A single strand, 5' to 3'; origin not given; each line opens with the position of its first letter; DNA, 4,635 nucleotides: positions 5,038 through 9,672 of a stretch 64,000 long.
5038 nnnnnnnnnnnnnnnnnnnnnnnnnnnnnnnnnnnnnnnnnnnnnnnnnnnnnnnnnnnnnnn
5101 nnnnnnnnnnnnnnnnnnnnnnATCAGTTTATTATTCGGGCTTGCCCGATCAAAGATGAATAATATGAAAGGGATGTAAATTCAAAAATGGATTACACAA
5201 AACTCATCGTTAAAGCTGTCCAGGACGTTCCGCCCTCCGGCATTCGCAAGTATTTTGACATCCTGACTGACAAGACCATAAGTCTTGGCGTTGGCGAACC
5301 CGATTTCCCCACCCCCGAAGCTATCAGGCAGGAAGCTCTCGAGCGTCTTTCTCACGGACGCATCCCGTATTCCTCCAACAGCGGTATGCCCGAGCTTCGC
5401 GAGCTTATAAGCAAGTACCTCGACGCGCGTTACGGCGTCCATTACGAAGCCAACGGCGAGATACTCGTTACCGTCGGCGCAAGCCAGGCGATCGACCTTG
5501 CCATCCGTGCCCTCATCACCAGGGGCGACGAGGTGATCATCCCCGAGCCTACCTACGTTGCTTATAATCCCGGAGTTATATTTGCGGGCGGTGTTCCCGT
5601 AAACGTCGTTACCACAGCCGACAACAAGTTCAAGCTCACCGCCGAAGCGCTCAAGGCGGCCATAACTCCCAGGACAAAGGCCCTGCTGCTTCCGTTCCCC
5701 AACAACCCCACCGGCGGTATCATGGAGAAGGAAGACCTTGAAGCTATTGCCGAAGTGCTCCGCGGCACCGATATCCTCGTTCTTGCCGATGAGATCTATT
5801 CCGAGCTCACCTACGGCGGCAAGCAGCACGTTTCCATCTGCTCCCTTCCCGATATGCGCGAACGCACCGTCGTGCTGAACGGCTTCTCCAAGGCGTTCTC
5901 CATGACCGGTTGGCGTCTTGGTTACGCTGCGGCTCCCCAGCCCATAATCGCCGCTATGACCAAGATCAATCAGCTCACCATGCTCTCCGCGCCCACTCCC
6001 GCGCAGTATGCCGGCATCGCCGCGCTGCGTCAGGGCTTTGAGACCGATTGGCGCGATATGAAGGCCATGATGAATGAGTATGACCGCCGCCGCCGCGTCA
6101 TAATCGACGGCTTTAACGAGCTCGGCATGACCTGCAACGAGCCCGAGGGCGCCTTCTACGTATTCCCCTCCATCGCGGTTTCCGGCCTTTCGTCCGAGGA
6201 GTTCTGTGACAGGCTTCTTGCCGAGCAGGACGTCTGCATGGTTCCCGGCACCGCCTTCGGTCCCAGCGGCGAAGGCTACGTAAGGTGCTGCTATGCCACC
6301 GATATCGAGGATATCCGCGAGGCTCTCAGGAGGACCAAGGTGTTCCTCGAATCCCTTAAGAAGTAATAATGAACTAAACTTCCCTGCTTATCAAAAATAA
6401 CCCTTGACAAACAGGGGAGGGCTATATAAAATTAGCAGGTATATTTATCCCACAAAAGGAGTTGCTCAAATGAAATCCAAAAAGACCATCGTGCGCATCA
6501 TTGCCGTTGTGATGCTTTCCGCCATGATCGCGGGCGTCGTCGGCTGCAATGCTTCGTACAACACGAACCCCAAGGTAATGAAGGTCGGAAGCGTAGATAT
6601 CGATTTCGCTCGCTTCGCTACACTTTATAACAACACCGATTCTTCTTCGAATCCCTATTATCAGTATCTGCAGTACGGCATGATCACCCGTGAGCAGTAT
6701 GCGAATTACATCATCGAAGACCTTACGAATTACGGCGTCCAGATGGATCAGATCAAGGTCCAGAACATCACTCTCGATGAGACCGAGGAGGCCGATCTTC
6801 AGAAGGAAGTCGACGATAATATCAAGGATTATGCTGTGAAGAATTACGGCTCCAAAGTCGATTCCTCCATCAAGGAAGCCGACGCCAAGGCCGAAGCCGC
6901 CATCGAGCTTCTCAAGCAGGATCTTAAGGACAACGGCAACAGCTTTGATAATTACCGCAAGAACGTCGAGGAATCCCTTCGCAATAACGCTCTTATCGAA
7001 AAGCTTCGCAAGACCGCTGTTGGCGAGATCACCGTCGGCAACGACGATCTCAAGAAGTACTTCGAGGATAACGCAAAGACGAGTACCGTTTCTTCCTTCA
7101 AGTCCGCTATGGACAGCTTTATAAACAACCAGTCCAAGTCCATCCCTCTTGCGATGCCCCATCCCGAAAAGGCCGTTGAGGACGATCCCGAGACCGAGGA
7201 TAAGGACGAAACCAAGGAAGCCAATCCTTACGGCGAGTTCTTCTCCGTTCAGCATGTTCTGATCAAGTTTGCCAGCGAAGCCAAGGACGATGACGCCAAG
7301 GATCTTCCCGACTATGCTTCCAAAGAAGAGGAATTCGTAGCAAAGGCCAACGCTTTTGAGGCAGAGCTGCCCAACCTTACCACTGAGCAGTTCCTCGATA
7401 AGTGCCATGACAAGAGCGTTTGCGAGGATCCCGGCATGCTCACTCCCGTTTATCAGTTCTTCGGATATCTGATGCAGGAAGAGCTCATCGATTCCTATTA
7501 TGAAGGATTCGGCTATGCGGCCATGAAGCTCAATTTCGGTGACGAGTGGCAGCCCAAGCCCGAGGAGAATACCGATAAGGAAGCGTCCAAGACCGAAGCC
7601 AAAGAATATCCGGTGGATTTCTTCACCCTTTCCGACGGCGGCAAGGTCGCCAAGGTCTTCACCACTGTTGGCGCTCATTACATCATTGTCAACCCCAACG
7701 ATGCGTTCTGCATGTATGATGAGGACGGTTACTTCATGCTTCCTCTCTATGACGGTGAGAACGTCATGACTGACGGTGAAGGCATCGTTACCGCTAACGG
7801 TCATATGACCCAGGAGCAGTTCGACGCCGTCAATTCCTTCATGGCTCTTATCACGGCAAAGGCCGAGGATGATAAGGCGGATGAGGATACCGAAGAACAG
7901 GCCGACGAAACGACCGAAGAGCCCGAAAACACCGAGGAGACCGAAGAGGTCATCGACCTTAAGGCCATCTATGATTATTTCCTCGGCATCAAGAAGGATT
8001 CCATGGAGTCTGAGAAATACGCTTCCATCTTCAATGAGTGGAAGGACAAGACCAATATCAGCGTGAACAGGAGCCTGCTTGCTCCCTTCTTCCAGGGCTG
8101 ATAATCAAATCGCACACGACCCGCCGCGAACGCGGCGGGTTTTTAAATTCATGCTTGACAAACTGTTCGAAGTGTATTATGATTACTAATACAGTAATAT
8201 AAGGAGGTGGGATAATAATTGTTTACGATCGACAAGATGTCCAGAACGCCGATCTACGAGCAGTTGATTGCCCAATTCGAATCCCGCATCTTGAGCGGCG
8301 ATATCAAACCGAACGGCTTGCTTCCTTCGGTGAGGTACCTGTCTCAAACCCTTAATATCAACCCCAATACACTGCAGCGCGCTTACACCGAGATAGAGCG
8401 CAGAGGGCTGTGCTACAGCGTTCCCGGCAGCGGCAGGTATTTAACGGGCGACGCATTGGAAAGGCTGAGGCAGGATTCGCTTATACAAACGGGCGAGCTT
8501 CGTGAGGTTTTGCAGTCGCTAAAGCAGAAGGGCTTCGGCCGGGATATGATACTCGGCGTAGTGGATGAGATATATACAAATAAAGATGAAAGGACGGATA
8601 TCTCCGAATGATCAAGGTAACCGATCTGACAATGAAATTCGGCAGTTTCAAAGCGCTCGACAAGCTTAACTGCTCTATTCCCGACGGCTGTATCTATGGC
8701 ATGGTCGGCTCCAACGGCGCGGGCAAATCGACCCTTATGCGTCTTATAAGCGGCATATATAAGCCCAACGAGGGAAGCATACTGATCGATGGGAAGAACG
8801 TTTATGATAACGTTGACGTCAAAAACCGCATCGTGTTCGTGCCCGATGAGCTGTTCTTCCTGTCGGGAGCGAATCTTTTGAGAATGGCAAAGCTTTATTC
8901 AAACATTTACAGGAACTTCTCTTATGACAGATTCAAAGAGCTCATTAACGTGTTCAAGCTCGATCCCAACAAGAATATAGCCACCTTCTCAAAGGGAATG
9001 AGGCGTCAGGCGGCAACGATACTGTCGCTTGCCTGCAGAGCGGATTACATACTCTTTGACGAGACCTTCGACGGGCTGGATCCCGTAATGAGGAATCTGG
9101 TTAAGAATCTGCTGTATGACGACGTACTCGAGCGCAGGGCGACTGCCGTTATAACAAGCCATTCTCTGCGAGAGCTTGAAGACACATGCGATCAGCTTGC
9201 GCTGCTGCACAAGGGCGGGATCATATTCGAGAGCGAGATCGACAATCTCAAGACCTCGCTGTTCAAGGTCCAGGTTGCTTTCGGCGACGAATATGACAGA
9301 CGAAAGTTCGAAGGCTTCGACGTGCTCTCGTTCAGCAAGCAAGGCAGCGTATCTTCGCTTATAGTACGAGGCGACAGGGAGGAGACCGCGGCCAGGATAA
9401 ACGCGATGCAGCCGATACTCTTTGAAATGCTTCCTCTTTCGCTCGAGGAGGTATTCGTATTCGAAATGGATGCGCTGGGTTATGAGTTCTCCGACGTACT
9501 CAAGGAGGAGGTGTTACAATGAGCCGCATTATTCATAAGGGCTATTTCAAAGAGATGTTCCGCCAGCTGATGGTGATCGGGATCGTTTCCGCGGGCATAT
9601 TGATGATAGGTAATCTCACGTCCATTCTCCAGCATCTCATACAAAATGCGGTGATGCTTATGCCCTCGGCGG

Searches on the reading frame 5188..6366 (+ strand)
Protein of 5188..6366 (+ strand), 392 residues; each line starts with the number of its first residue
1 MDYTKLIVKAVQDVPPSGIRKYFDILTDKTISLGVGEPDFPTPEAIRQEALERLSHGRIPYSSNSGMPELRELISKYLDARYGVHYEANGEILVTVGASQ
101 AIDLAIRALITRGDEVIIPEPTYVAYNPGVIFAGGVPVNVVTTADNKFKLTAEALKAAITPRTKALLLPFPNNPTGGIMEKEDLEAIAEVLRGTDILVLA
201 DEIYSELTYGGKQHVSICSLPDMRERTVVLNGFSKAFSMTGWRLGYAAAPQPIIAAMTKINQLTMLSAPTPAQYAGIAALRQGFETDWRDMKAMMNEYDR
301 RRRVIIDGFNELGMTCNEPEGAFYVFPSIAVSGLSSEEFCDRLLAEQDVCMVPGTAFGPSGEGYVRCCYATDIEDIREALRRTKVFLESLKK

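Call 56: search_protein_families(library=pfam, proteins=[window:5188-6366:+], max_evalue=0.0001)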
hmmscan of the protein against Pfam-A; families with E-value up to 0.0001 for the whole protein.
window:5188-6366:+ (392 aa): 4 families
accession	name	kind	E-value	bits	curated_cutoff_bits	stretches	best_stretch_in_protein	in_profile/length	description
PF00155.27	Aminotran_1_2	-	1.8e-73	248.3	19.7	1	29-382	2-360/361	Aminotransferase class I and II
PF01041.23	DegT_DnrJ_EryC1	-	5.1e-10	39.5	19.8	1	93-201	43-145/360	DegT/DnrJ/EryC1/StrS aminotransferase family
PF01053.26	Cys_Met_Meta_PP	-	6.8e-07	28.6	27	1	89-203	68-175/381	Cys/Met metabolism PLP-dependent enzyme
PF00266.25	Aminotran_5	-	7.9e-07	28.8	21.5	1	85-201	57-175/371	Aminotransferase class-V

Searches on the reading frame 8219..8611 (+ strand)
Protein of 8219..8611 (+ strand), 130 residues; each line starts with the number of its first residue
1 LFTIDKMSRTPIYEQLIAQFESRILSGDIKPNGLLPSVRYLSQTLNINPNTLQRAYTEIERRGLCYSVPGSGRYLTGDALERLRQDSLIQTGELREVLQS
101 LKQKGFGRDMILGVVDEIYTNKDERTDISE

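Call 56: search_protein_families(library=pfam, proteins=[window:8219-8611:+], max_evalue=0.0001)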
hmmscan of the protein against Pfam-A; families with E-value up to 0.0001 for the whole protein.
window:8219-8611:+ (130 aa): 1 family
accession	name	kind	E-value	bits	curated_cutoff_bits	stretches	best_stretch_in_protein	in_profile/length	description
PF00392.27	GntR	-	1.6e-12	47.3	27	1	13-73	2-62/64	Bacterial regulatory proteins, gntR family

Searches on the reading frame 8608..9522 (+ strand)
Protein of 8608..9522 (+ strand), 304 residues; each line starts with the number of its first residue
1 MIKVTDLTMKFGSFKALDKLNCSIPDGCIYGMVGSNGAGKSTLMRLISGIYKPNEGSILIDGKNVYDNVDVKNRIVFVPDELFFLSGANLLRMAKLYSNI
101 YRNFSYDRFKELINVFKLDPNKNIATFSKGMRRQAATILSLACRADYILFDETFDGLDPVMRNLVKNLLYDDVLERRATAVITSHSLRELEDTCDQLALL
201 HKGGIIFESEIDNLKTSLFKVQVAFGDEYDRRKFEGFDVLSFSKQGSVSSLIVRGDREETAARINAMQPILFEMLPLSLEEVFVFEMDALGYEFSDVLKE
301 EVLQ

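Call 56: search_protein_families(library=pfam, proteins=[window:8608-9522:+], max_evalue=0.0001)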
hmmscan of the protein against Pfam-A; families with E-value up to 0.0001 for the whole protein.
window:8608-9522:+ (304 aa): 2 families
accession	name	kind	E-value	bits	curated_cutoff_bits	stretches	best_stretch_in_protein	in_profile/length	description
PF00005.33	ABC_tran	-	1.2e-20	75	25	1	17-154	1-136/137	ABC transporter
PF13304.12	AAA_21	-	1.7e-10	41.9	27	1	66-189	170-302/304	AAA domain, putative AbiEii toxin, Type IV TA system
